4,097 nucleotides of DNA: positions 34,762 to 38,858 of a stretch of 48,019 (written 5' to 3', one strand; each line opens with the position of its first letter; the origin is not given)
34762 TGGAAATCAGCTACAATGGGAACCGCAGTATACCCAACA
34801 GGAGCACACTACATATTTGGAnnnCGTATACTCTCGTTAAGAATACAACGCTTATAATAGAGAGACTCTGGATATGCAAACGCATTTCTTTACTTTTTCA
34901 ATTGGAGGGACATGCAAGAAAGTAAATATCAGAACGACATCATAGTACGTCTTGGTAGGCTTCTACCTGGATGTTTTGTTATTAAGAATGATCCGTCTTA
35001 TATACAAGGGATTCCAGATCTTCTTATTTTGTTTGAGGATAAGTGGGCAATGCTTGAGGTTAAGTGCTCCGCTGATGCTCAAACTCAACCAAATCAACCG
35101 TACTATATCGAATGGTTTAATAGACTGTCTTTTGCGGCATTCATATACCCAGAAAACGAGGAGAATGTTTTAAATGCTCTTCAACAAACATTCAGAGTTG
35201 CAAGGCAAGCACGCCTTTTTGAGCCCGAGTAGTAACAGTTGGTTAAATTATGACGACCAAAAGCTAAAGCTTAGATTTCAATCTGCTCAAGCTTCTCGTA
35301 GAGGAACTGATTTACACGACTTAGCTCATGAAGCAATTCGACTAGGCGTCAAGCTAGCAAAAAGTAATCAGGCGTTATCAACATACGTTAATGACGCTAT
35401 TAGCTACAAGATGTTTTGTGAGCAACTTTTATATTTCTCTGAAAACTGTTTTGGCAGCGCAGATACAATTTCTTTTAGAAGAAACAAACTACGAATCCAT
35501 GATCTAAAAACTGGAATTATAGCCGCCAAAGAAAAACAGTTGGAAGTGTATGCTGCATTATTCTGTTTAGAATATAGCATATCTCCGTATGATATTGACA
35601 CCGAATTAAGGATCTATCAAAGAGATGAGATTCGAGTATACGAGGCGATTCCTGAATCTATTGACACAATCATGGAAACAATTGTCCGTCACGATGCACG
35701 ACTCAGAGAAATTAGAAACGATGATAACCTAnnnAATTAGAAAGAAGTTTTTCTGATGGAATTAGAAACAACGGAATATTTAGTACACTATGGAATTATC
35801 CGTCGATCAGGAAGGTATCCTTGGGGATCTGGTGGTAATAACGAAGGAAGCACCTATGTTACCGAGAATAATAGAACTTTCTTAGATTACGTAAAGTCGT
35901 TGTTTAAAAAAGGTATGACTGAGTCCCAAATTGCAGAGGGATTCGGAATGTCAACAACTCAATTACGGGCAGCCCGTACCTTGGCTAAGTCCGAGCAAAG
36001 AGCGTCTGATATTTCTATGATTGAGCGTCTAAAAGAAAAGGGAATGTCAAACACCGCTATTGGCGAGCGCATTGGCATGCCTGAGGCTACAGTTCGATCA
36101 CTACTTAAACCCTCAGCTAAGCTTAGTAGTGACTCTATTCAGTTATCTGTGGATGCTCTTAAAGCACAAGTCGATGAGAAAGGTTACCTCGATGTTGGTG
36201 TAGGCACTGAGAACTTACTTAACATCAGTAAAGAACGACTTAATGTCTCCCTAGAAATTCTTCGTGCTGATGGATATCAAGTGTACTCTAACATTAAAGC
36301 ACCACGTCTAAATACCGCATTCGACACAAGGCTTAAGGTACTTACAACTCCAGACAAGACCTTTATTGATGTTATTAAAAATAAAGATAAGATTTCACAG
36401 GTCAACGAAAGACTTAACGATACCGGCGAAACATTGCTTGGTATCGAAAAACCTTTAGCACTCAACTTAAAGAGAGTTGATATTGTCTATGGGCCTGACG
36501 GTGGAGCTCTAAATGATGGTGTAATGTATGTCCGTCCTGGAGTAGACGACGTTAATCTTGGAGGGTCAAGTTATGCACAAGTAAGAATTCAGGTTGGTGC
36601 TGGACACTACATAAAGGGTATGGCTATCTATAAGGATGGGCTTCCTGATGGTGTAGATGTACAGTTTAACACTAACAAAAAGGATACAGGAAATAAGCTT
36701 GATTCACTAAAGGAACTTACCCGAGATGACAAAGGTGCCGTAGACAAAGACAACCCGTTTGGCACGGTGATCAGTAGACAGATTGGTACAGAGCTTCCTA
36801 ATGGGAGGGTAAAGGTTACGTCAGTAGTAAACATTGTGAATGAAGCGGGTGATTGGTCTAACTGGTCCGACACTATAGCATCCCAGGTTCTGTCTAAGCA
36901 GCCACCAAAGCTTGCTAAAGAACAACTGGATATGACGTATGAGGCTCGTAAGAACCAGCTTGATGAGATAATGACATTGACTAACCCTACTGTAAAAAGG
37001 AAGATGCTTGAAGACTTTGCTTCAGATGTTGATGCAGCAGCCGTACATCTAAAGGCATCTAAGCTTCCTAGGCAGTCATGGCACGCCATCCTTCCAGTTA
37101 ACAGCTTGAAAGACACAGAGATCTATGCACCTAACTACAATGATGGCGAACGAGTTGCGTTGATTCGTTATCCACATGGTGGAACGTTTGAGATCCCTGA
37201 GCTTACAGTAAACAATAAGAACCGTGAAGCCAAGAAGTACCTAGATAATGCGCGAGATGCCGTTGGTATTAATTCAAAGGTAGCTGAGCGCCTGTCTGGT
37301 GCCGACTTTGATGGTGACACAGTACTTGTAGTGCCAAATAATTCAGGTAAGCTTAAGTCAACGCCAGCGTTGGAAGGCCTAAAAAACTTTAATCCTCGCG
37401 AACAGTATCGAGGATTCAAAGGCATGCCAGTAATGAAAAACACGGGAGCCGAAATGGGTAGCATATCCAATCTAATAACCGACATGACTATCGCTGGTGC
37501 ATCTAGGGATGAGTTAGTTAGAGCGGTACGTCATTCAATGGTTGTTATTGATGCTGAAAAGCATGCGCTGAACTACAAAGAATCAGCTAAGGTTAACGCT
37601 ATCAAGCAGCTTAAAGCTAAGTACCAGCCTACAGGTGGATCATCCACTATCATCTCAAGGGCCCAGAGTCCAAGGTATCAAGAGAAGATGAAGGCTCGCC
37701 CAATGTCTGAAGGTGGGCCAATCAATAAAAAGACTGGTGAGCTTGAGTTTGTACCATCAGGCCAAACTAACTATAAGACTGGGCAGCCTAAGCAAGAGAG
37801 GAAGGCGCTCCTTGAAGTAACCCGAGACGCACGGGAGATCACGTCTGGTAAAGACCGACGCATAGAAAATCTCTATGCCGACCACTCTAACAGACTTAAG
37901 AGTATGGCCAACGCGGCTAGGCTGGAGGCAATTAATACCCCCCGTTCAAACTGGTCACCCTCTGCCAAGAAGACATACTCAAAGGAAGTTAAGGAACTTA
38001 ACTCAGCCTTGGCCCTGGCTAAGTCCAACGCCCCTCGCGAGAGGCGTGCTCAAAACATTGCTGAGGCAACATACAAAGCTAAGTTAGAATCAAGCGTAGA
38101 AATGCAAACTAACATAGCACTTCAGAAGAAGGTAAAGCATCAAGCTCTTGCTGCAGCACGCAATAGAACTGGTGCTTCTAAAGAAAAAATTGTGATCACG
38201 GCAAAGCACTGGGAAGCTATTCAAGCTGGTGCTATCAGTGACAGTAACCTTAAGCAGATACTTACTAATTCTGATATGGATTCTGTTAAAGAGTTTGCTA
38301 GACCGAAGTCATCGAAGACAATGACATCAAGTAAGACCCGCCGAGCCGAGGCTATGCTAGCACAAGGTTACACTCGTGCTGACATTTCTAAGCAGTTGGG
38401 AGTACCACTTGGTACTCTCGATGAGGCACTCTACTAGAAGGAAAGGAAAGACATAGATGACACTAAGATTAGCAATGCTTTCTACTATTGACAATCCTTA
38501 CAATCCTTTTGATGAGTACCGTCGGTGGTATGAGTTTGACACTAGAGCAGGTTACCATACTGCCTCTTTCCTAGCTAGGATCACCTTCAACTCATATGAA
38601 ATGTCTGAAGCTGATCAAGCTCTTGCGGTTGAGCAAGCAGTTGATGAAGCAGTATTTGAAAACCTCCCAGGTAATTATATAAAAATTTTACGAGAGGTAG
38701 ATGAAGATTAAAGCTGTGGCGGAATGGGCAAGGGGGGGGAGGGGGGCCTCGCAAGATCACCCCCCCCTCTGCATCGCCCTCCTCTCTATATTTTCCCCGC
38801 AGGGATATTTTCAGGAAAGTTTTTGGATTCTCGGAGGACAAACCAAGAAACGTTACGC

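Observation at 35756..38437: Candidate single-subunit two-barrel RNA polymerase (YonO / crAss gp66 / RDR-like) with built-in HTH modules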

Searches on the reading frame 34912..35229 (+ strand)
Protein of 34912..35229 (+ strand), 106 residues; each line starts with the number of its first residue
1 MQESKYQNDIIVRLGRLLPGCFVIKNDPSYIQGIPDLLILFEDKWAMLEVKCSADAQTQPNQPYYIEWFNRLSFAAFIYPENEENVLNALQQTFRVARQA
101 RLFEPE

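Call 17: search_protein_families(library=phrogs, proteins=[window:34912-35229:+], max_evalue=0.001)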
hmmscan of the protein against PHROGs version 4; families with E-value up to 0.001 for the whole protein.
window:34912-35229:+ (106 aa): 1 family
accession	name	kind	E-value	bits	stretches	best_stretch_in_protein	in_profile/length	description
phrog_93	-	DNA, RNA and nucleotide metabolism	1.6e-13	51.2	1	1-96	352-447/613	endonuclease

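Call 73: search_protein_families(library=pfam, proteins=[window:34912-35229:+], max_evalue=0.01)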
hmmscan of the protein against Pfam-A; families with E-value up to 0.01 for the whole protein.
window:34912-35229:+ (106 aa): 0 families

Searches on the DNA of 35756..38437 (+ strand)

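Call 6: search_dna_similar(query=window:35756-38437:+, collection=phages, mode=near, max_rows=20)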
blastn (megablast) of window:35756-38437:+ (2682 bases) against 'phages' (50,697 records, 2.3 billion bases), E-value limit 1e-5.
No match.

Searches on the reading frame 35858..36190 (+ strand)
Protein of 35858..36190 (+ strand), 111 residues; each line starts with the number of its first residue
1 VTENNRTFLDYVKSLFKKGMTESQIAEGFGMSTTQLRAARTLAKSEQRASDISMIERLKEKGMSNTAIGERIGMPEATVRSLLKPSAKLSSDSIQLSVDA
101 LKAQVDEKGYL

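Call 91: predict_structure(protein=window:35858-36190:+)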
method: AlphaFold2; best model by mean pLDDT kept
length: 111 residues; sequences in the alignment: 1
mean_pLDDT: 78.2   pTM: 0.56
mean pLDDT of the five models: 78.2, 76.5, 74.6, 71.7, 71.6
residues with pLDDT >= 90: 39; 70-90: 42; 50-70: 12; < 50: 18
segments of 3 or more residues with pLDDT < 50: 86-99, 109-111
pLDDT, mean of each block of 10 residues (from residue 1): 77 93 91 88 85 91 93 89 60 45 52 45
secondary structure, 60 per line:
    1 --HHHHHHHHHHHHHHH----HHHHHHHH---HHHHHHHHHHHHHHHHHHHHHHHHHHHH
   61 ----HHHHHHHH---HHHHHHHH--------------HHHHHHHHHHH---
elements in order: H3-17 H22-29 H33-60 H65-72 H76-83 H98-108

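Call 93: fold_search(model_id=the predicted structure, library=pdb)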
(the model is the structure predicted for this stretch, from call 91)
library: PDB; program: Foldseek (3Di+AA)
matches with E <= 10: 448; with E <= 0.001: 0
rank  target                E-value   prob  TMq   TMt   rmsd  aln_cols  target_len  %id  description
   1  8b4h_A                1.7e-01  0.97  0.31  0.11   9.8        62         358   24  IstA transposase cleaved donor complex (released 2023-05-03)
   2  2lvs_MODEL_1_A        3.9e-01  0.75  0.32  0.33   9.4        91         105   24  NMR solution structure of a CRISPR repeat binding protein (released 2013-01-23)
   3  8b4h_C                4.4e-01  0.85  0.32  0.11   9.8        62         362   22  IstA transposase cleaved donor complex (released 2023-05-03)
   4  8q4d_A                5.2e-01  0.82  0.30  0.11  10.1        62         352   24  IstA-IstB(E167Q) Strand Transfer Complex (released 2024-07-10)
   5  8vd6                  5.5e-01  0.25  0.27  0.18  15.1       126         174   17  Crystal structure of CAP Repeat (released 2024-09-18)
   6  8q4d_C                6.6e-01  0.66  0.31  0.10  10.7        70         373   26  IstA-IstB(E167Q) Strand Transfer Complex (released 2024-07-10)
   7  4zmr_A                7.4e-01  0.47  0.28  0.17   9.3        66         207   20  Structural characterization of the full-length response regulator spr1814 in complex with a phosphate analogue reveals (released 2016-04-27)
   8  2jn6_MODEL_1_A        9.4e-01  0.47  0.31  0.34   7.1        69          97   13  Solution NMR structure of Protein Cgl2762 from Corynebacterium Glutamicum: Northeast Structural Genomics Conso (released 2007-02-27)
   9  6pfj_A                9.9e-01  0.38  0.30  0.17  10.9       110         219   15  Structure of S. venezuelae RsiG-WhiG-(ci-di-GMP) complex, P64 crystal form (released 2019-11-13)
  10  8x6g_H                9.9e-01  0.15  0.26  0.13  24.1       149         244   15  Cryo-EM structure of Staphylococcus aureus sigB-dependent RNAP-promoter open complex (released 2024-06-05)
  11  6dv9_F                1.1e+00  0.28  0.25  0.16  11.2        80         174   22  Crystal structure of Mycobacterium tuberculosis transcription initiation complex(ECF sigma factor L) containing 5nt RN (released 2019-02-20)
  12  3hug_C                1.2e+00  0.69  0.29  0.40   9.1        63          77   24  Crystal structure of Mycobacterium tuberculosis anti-sigma factor RslA in complex with -35 promoter binding domain of  (released 2010-03-02)
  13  3keo_B                1.2e+00  0.35  0.28  0.17  11.5        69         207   20  Crystal Structure of a Rex-family transcriptional regulatory protein from Streptococcus agalactiae complexed with NAD+ (released 2010-11-10)
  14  3hug_K                1.2e+00  0.28  0.25  0.37  10.5        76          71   22  Crystal structure of Mycobacterium tuberculosis anti-sigma factor RslA in complex with -35 promoter binding domain of  (released 2010-03-02)
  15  6pfv_A                1.2e+00  0.25  0.27  0.15  10.9       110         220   16  Structure of S. venezuelae RisG-WhiG-c-di-GMP complex: orthorhombic crystal form (released 2019-11-13)
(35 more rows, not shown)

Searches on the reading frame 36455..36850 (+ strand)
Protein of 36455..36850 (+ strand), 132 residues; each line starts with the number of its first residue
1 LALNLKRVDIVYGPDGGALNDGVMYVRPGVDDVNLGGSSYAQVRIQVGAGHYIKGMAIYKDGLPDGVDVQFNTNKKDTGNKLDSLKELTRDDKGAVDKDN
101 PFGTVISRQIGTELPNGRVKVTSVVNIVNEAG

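Call 67: search_solved_structures(query=window:36455-36850:+, max_evalue=10, show_alignments=3)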
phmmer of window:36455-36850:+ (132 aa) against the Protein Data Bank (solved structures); distinct sequences matched with E-value up to 10: 1.
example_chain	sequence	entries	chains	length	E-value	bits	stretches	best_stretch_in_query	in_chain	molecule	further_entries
2wag_A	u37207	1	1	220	0.039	17.5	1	47-88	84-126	LYSOZYME, PUTATIVE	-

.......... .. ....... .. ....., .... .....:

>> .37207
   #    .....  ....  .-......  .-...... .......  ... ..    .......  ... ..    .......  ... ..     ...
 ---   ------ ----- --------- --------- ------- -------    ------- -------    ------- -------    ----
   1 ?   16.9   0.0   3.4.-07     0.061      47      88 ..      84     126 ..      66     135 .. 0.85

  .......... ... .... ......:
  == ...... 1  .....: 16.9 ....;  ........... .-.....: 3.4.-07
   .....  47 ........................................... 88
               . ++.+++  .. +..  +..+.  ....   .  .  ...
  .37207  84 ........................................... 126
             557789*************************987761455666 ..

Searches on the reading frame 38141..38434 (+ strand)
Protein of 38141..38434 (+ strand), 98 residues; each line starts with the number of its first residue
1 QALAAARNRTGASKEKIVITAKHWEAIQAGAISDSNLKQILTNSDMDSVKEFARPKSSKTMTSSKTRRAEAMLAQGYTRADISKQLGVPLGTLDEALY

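Call 57: search_protein_families(library=pfam, proteins=[window:38141-38434:+], max_evalue=1)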
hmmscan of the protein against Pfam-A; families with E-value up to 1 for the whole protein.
window:38141-38434:+ (98 aa): 7 families
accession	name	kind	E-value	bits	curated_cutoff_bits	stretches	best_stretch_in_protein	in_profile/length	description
PF13384.12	HTH_23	-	0.017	15.4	24.6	1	72-93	13-34/50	Homeodomain-like domain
PF19610.4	DUF6115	-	0.02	15.7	27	1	32-91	66-125/134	Family of unknown function (DUF6115)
PF20876.2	VipE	-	0.041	14.2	27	1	22-72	12-60/125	Effector protein VipE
PF08281.18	Sigma70_r4_2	-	0.054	13.6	25.7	1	75-94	25-44/54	Sigma-70, region 4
PF02796.21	HTH_7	-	0.072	13.7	23.8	1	67-88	12-33/45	Helix-turn-helix domain of resolvase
PF18838.6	LPD23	-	0.1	12.9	27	1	52-85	3-35/58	Large polyvalent protein associated domain 23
PF12266.13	DUF3613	-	0.13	12.7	25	1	8-47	5-44/66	Protein of unknown function (DUF3613)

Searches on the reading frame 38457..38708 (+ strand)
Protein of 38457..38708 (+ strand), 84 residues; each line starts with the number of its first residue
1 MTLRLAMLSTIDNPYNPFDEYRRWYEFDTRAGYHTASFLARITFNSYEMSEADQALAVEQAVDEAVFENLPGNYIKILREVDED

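Call 17: search_protein_families(library=phrogs, proteins=[window:38457-38708:+], max_evalue=0.001)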
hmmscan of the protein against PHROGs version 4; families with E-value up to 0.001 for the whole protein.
window:38457-38708:+ (84 aa): 1 family
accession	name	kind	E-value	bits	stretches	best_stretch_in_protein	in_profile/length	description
phrog_4303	-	unknown function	7.2e-31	107.4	1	6-82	4-80/86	-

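Call 73: search_protein_families(library=pfam, proteins=[window:38457-38708:+], max_evalue=0.01)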
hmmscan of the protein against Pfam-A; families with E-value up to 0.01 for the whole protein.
window:38457-38708:+ (84 aa): 0 families
